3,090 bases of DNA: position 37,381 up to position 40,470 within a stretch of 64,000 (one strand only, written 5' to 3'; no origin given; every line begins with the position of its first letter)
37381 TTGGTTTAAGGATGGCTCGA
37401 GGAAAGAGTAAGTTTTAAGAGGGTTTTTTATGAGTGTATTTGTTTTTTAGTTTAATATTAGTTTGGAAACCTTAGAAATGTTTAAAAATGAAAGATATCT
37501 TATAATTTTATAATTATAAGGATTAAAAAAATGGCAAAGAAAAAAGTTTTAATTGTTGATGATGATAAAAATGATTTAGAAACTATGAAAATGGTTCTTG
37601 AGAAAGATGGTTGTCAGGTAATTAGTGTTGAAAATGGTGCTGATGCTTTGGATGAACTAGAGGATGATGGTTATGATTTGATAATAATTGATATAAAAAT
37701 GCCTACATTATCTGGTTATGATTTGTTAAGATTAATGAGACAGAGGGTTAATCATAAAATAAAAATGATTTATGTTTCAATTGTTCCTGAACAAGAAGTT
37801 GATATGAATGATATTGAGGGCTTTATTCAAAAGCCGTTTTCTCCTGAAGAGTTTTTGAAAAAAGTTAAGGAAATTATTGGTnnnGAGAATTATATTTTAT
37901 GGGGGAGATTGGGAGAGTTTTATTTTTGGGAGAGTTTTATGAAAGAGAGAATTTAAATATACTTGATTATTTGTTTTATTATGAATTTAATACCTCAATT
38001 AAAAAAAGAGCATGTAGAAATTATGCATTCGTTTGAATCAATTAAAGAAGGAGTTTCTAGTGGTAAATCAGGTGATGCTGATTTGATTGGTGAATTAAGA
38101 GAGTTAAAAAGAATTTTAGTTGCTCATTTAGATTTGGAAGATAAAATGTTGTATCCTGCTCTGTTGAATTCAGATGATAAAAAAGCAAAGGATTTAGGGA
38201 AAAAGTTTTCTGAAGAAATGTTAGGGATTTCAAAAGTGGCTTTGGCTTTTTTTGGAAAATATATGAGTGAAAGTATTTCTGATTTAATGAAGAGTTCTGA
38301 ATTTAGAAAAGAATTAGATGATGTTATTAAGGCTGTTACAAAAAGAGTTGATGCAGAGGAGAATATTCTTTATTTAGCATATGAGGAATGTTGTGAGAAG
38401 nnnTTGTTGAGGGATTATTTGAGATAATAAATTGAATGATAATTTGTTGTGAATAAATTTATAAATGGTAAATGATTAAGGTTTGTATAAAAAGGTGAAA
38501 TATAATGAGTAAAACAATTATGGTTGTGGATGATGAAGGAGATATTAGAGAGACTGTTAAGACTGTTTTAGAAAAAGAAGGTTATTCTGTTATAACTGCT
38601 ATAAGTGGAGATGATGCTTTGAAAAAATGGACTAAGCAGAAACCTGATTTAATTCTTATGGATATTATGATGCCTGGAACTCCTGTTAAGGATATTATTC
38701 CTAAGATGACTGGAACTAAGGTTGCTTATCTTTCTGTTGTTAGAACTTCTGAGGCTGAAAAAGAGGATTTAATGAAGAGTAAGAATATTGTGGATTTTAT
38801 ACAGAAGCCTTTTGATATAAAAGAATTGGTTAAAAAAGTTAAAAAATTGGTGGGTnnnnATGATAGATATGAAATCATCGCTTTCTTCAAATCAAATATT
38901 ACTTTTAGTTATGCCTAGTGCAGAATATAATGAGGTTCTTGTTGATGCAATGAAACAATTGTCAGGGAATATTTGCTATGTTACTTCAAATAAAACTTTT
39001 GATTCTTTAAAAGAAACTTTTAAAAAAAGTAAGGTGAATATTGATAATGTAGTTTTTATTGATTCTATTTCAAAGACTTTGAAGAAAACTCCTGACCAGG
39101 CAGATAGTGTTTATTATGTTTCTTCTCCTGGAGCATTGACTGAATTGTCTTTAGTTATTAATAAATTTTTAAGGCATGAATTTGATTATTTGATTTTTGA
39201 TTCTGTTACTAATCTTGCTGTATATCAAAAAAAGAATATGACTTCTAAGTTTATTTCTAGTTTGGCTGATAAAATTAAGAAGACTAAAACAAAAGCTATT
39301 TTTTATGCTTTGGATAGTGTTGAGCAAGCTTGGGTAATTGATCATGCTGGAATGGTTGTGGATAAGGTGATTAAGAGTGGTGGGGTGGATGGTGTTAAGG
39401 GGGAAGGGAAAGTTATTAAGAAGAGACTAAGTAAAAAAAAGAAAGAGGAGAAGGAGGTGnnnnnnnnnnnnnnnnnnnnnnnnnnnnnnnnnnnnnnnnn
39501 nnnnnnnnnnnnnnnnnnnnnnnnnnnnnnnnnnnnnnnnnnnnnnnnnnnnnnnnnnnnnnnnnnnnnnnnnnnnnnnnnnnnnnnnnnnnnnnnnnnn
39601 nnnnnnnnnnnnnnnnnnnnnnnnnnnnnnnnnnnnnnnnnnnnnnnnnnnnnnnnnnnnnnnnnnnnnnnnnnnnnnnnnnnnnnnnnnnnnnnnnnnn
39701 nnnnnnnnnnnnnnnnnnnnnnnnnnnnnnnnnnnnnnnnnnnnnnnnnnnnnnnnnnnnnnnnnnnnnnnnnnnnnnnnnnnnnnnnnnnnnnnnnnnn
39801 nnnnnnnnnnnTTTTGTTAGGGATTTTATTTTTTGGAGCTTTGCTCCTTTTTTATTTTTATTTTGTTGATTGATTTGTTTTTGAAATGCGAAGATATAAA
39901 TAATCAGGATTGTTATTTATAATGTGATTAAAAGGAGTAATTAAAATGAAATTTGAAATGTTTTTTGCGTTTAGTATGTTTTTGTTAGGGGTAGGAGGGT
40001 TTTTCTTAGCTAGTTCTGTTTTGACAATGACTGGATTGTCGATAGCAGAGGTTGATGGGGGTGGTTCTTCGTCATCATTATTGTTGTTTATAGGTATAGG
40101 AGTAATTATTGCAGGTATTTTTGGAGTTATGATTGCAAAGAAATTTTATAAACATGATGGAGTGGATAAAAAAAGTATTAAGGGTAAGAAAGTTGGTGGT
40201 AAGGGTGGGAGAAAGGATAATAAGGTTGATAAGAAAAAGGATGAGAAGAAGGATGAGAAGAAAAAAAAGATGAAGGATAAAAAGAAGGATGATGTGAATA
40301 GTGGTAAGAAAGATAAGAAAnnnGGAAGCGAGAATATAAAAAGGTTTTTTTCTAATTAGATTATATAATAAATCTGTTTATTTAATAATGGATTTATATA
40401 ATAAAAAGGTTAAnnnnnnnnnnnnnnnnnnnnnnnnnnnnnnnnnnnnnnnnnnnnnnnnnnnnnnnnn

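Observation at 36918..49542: Densely packed signalling island: hemerythrins, KaiC-like modules, orphan receivers, 3-TM proteins and giant sensors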

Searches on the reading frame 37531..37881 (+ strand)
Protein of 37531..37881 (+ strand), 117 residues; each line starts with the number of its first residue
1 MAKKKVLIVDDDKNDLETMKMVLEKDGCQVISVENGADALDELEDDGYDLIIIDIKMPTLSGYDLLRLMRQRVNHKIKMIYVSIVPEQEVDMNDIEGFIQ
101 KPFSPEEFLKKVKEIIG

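Call 4: search_protein_families(library=pfam, max_evalue=0.01, proteins=[window:37531-37881:+])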
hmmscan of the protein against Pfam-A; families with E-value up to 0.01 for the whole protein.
window:37531-37881:+ (117 aa): 3 families
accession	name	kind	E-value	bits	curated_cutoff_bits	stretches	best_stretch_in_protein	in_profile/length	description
PF00072.30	Response_reg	-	6.3e-22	78.3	30.2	1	6-113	1-111/111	Response regulator receiver domain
PF23198.2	PDE8A_N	-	0.00034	21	29.6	1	6-89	12-96/147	PDE8A-like, N-terminal domain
PF20161.5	VpsR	-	0.0037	17.4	23.7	1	4-101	11-101/121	VpsR domain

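Call 36: search_protein_families(library=ncbifam, max_evalue=0.01, proteins=[window:37531-37881:+])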
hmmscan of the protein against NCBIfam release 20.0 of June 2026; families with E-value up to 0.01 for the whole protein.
window:37531-37881:+ (117 aa): 100 families (the best 25 are shown)
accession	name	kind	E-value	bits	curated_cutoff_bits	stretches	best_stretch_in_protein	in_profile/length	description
NF045717.1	DVU0259_DivK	exception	4e-19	68.9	160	1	3-117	2-117/117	DVU0259 family response regulator domain-containing protein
NF008296.0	PRK11083.1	equivalog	1.6e-16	60.4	273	1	1-115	1-117/228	two-component system response regulator CreB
NF053512.1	nitric_RR_NosR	exception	2.4e-16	59.8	400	1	6-114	1-113/422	response regulator c-di-GMP phosphodiesterase, NosR family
NF033120.0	vanR_FM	exception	5.1e-15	55.7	460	1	2-113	2-115/231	vancomycin resistance response regulator transcription factor, VanR-F/VanR-M family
NF053854.1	RespRegPhoBBctds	equivalog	7.3e-15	54.9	270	1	6-116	1-115/225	two-component system response regulator PhoB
NF012227.0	AdeR_RR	equivalog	1.9e-14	53.8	340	1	3-115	11-125/239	efflux system response regulator transcription factor AdeR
NF052313.1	T9SS_RR_PorX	equivalog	2.2e-14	53.1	300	1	5-116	2-116/513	T9SS response regulator signal transducer PorX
TIGR02154.1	PhoB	equivalog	2.4e-14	53.2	296.2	1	3-115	2-119/226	phosphate regulon transcriptional regulator PhoB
NF045991.1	RespRegCtrARhodob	equivalog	7.1e-14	52.1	350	1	5-116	2-116/224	response regulator transcription factor CtrA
NF045944.1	ResRegRpaBCyano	equivalog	8.4e-14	51.5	330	1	7-116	1-112/229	response regulator transcription factor RpaB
NF040689.1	MtrAB_MtrA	equivalog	1.1e-13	51.1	300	1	6-113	1-110/219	MtrAB system response regulator MtrA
NF033117.2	vanR_ACDEGLN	exception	2e-13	50.5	350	1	6-113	1-110/226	VanR-ABDEGLN family response regulator transcription factor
NF046020.1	HisKinCckABruc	equivalog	2e-13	49.1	1000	1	3-116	749-867/868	cell cycle histidine kinase CckA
NF040534.1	resp_reg_YycF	equivalog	3.7e-13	49.3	340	1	4-113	1-112/231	response regulator YycF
NF047793.1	ResRegPgtA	equivalog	3.9e-13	49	650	1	3-114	5-119/414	two-component system response regulator PgtA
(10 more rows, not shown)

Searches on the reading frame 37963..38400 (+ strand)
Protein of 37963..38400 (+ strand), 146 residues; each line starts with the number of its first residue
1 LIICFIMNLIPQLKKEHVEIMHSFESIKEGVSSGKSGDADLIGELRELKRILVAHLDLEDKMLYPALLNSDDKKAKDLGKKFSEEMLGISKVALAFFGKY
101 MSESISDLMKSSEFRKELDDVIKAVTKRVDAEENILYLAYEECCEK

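Call 4: search_protein_families(library=pfam, max_evalue=0.01, proteins=[window:37963-38400:+])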
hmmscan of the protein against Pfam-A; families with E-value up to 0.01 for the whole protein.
window:37963-38400:+ (146 aa): 3 families
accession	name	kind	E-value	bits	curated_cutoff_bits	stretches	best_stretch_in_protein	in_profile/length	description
PF01814.28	Hemerythrin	-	1.8e-09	38.6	25.3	1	9-137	2-124/127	Hemerythrin HHE cation binding domain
PF04353.18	Rsd_AlgQ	-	0.00027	21.4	35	0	71-136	83-146/150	Regulator of RNA polymerase sigma(70) subunit, Rsd/AlgQ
PF22872.1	DUF7018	-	0.00047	20.8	27.8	0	72-110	8-47/116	Domain of unknown function (DUF7018)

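Call 36: search_protein_families(library=ncbifam, max_evalue=0.01, proteins=[window:37963-38400:+])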
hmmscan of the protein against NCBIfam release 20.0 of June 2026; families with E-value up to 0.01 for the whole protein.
window:37963-38400:+ (146 aa): 2 families
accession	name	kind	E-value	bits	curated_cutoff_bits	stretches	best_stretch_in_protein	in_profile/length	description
NF053874.1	persist_PA2171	equivalog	4.3e-06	26.6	190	1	7-86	1-77/157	PA2171 family ribosome-binding persister protein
NF008723.0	PRK11718.1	equivalog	8e-05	22.6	139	0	72-141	84-152/161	sigma D regulator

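Call 68: search_protein_families(library=padloc, max_evalue=0.001, proteins=[window:37963-38400:+])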
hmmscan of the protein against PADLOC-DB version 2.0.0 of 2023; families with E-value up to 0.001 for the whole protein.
window:37963-38400:+ (146 aa): 0 families

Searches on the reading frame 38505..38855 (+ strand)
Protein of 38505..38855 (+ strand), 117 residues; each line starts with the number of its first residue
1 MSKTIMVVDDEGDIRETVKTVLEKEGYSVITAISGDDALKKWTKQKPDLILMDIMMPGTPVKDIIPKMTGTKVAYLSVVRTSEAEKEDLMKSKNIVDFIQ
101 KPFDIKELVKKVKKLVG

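Call 4: search_protein_families(library=pfam, max_evalue=0.01, proteins=[window:38505-38855:+])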
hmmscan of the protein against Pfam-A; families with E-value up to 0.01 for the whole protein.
window:38505-38855:+ (117 aa): 1 family
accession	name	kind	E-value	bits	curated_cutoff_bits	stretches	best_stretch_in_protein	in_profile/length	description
PF00072.30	Response_reg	-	2.5e-20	73.1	30.2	1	5-113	1-111/111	Response regulator receiver domain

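Call 36: search_protein_families(library=ncbifam, max_evalue=0.01, proteins=[window:38505-38855:+])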
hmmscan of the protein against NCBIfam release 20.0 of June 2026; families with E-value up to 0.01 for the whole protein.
window:38505-38855:+ (117 aa): 94 families (the best 25 are shown)
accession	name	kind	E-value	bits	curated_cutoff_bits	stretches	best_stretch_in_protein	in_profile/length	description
NF053854.1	RespRegPhoBBctds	equivalog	9.3e-19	67.7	270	1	5-115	1-114/225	two-component system response regulator PhoB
NF040689.1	MtrAB_MtrA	equivalog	2.6e-18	66.2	300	1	5-113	1-110/219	MtrAB system response regulator MtrA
TIGR02154.1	PhoB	equivalog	5.7e-18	65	296.2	1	1-114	1-118/226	phosphate regulon transcriptional regulator PhoB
NF045717.1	DVU0259_DivK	exception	5.8e-18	65.2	160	1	1-116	1-116/117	DVU0259 family response regulator domain-containing protein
NF040534.1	resp_reg_YycF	equivalog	1.7e-17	63.5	340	1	3-113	1-112/231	response regulator YycF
NF045944.1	ResRegRpaBCyano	equivalog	6.2e-17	61.7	330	1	6-115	1-111/229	response regulator transcription factor RpaB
NF007546.0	PRK10161.1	equivalog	1.4e-16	60.8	471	1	1-115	1-119/229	phosphate response regulator transcription factor PhoB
NF008469.0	PRK11361.1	equivalog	5.7e-16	58.3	714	1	3-113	5-117/461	acetoacetate metabolism transcriptional regulator AtoC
NF051870.1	NAssimRespRegNtrX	equivalog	7.7e-16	58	600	1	3-114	2-117/452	nitrogen assimilation response regulator NtrX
NF033117.2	vanR_ACDEGLN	exception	1.1e-14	54.6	350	1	5-114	1-111/226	VanR-ABDEGLN family response regulator transcription factor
NF046026.1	HisKinCckACaul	equivalog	2.1e-14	52.6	1000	1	5-114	561-674/678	cell cycle histidine kinase CckA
TIGR01818.1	ntrC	equivalog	8.6e-14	51.2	558.6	1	5-114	1-112/463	nitrogen regulation protein NR(I)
NF033120.0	vanR_FM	exception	8.7e-14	51.7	460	1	4-113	5-115/231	vancomycin resistance response regulator transcription factor, VanR-F/VanR-M family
NF041733.1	resp_reg_CseB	equivalog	1.1e-13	51.1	350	1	4-115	2-114/228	two-component system response regulator CseB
NF012227.0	AdeR_RR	equivalog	1.4e-13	50.9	340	1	2-115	11-125/239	efflux system response regulator transcription factor AdeR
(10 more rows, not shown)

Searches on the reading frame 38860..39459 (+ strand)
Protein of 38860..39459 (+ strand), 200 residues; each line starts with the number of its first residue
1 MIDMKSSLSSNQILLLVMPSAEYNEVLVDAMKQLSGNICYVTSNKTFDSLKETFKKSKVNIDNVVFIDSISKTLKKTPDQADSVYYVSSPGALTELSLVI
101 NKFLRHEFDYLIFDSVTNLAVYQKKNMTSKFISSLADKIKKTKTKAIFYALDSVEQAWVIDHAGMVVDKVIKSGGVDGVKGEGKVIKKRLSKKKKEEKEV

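Call 4: search_protein_families(library=pfam, max_evalue=0.01, proteins=[window:38860-39459:+])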
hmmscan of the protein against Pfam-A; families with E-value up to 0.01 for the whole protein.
window:38860-39459:+ (200 aa): 2 families
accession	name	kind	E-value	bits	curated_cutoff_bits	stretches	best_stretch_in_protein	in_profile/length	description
PF23365.1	DUF7090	-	1.3e-08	35.3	27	1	12-172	18-181/192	Family of unknown function (DUF7090)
PF06745.19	ATPase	-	0.0013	18.6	26.6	1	32-150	45-162/231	KaiC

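Call 36: search_protein_families(library=ncbifam, max_evalue=0.01, proteins=[window:38860-39459:+])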
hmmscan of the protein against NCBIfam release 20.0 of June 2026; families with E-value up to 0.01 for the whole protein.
window:38860-39459:+ (200 aa): 0 families

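Call 43: search_solved_structures(query=A2, max_evalue=1, show_alignments=1)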
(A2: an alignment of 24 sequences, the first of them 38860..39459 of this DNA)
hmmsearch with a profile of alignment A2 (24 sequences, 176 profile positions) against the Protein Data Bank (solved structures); distinct sequences matched with E-value up to 1: 8.
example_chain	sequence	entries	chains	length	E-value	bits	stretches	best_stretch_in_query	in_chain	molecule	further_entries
8zn5_B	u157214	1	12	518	0.00025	23.6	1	92-173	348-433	KaiC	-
4yds_A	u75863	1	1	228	0.023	17.2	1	96-170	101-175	Flagella-related protein H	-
2w0m_A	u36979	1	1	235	0.12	14.8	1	30-125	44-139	SSO2452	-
6p3q_A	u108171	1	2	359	0.32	13.4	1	62-96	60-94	Calpain-5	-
6z2c_A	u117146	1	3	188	0.54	12.7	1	9-66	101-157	Neutrophil gelatinase-associated lipocalin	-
1t0k_B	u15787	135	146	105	0.65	12.5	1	4-50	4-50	60S ribosomal protein L30 | 60S ribosomal protein rpL30 (L30e) | EL30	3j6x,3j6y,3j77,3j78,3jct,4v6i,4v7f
2dr3_A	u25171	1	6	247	0.8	12.2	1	67-150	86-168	UPF0273 protein PH0284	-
1ck2_A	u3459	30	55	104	0.95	11.9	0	5-50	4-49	60S RIBOSOMAL PROTEIN L30 | 60S RIBOSOMAL PROTEIN L30E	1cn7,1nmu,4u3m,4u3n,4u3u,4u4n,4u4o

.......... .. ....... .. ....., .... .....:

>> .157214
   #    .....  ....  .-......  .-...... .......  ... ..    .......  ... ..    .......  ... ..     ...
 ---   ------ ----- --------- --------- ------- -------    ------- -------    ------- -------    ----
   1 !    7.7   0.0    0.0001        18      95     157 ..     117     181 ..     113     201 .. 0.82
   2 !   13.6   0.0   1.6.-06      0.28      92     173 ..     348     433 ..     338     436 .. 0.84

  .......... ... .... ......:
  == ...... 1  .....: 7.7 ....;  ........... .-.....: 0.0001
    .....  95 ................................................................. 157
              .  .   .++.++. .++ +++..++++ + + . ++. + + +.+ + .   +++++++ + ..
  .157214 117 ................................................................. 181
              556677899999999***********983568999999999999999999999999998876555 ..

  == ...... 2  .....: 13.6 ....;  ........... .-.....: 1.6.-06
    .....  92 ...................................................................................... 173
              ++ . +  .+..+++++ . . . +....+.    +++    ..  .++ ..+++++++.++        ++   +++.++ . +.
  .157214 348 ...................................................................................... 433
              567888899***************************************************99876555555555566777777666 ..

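Call 44: find_homologous_proteins(query=window:38860-39459:+, max_evalue=0.00001)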
Query window:38860-39459:+ (200 aa): 228 proteins with E <= 0.00001 among 571 candidates; the best 120 are listed.
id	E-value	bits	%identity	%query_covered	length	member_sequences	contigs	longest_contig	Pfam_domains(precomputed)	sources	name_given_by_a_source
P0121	3.1e-79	283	71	88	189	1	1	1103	PF23365.2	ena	-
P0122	1.8e-78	280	70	96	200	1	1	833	PF23365.2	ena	-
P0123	2.1e-77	277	72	87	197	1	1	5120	PF23365.2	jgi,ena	-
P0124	6.3e-77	275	70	86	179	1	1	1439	PF23365.2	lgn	-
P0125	1.4e-76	274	72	87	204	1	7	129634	PF23365.2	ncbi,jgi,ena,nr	ncbi:hypothetical protein HOE04_03035 [archaeon]|jgi:KaiC/GvpD/RAD55 family RecA-like ATPase|nr:hypo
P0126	4.4e-76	272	71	85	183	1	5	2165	PF23365.2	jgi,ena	-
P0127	5.4e-76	272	71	85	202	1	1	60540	PF23365.2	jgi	-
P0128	8.5e-76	272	66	100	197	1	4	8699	PF23365.2,PF23442.2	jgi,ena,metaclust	metaclust:\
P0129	3.5e-75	270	71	85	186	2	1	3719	PF23365.2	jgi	-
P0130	2.6e-74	267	70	84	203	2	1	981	PF23365.2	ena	-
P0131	1.5e-73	264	69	86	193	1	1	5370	PF23365.2,PF23442.2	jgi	-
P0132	3.1e-73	263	67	84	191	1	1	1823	PF23365.2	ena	-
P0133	1.2e-72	261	70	88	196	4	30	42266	PF23365.2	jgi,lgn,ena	jgi:hypothetical protein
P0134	4.8e-72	259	60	98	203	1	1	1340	PF23365.2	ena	-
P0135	6.5e-72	259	66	91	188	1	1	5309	PF23365.2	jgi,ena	-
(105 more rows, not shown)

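Call 50: predict_structure(alignment_id=A3)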
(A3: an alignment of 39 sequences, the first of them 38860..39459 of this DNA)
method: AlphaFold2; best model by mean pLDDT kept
length: 200 residues; sequences in the alignment: 39
mean_pLDDT: 87.5   pTM: 0.82
mean pLDDT of the five models: 87.5, 87.3, 86.6, 85.1, 84.2
residues with pLDDT >= 90: 165; 70-90: 8; 50-70: 1; < 50: 26
segments of 3 or more residues with pLDDT < 50: 175-200
pLDDT, mean of each block of 10 residues (from residue 1): 89 96 94 96 96 97 97 95 95 96 94 95 95 98 97 93 98 55 33 40
secondary structure, 60 per line:
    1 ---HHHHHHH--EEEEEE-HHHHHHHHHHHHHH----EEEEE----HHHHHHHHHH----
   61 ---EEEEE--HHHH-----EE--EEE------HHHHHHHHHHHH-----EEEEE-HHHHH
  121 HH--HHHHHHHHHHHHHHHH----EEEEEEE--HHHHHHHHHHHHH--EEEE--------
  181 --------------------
elements in order: H4-10 E13-18 H20-33 E38-42 H47-56 E64-68 H71-74 E84-86 H93-104 E110-114 H116-122 H125-140 E145-151 H154-166 E169-172

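Call 52: fold_search(model_id=the predicted structure, library=pdb)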
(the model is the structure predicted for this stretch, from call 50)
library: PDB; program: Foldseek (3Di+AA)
matches with E <= 10: 1699; with E <= 0.001: 156
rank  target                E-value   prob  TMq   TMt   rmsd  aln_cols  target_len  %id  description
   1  9vit_A                3.6e-06  1.00  0.46  0.51   5.5       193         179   13  Crystal strcture of adenosylcobinamide kinase/adenosylcobinamide phosphate guanylyltransferase CobU H49A from Akkerman (released 2025-10-08)
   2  9vis                  4.9e-06  1.00  0.51  0.54   4.8       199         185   11  Crystal strcture of adenosylcobinamide kinase/adenosylcobinamide phosphate guanylyltransferase CobU from Akkermansia muc (released 2025-10-08)
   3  2dr3_F                5.5e-06  1.00  0.65  0.56   3.2       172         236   15  Crystal Structure of RecA superfamily ATPase PH0284 from Pyrococcus horikoshii OT3 (released 2006-12-06)
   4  2dr3_E                9.6e-06  1.00  0.63  0.54   3.2       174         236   17  Crystal Structure of RecA superfamily ATPase PH0284 from Pyrococcus horikoshii OT3 (released 2006-12-06)
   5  4yds                  1.2e-05  1.00  0.54  0.49   6.2       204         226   14  FlaH from Sulfolobus acidocaldarius with ATP and Mg-Ion (released 2015-11-11)
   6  2dr3_A                1.3e-05  1.00  0.63  0.55   3.3       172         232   15  Crystal Structure of RecA superfamily ATPase PH0284 from Pyrococcus horikoshii OT3 (released 2006-12-06)
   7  9vio_B                1.3e-05  1.00  0.50  0.57   4.4       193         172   11  Crystal strcture of adenosylcobinamide kinase/adenosylcobinamide phosphate guanylyltransferase CobU from Akkermansia m (released 2025-10-08)
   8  8zn5_D                1.4e-05  1.00  0.59  0.28   4.8       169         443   11  Crystal Structure of Designed Clock Protein KaiC (released 2025-04-16)
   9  8zn5_B                1.4e-05  1.00  0.59  0.27   5.1       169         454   12  Crystal Structure of Designed Clock Protein KaiC (released 2025-04-16)
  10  5lkm_A                1.6e-05  1.00  0.53  0.29   3.7       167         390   15  RadA bound to dTDP (released 2017-06-07)
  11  8rxc_F                1.6e-05  1.00  0.53  0.30   4.6       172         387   14  RadA helicase from Streptococcus pneumoniae coordinating dsDNA (released 2024-10-30)
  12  8zn5_F                2.3e-05  1.00  0.59  0.28   4.7       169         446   12  Crystal Structure of Designed Clock Protein KaiC (released 2025-04-16)
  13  5lkm_C                2.4e-05  1.00  0.52  0.30   3.6       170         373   16  RadA bound to dTDP (released 2017-06-07)
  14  8zn6_I                4.0e-05  1.00  0.58  0.27   4.9       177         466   10  Crystal Structure of Designed Clock Protein KaiC (released 2025-04-16)
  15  7s65_B                4.3e-05  1.00  0.59  0.27   5.0       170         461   11  Compressed conformation of nighttime state KaiC (released 2021-09-22)
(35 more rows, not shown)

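Call 68: search_protein_families(library=padloc, max_evalue=0.001, proteins=[window:38860-39459:+])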
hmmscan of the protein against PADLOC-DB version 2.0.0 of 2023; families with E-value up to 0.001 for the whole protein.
window:38860-39459:+ (200 aa): 0 families

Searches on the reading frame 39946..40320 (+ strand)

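Call 4: search_protein_families(library=pfam, max_evalue=0.01, proteins=[window:39946-40320:+])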
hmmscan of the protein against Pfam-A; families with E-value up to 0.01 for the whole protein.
window:39946-40320:+ (125 aa): 1 family
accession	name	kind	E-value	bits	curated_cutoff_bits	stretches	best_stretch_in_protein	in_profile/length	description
PF16118.10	DUF4834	-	0.0012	20.1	27.8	1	45-119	3-80/99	Domain of unknown function (DUF4834)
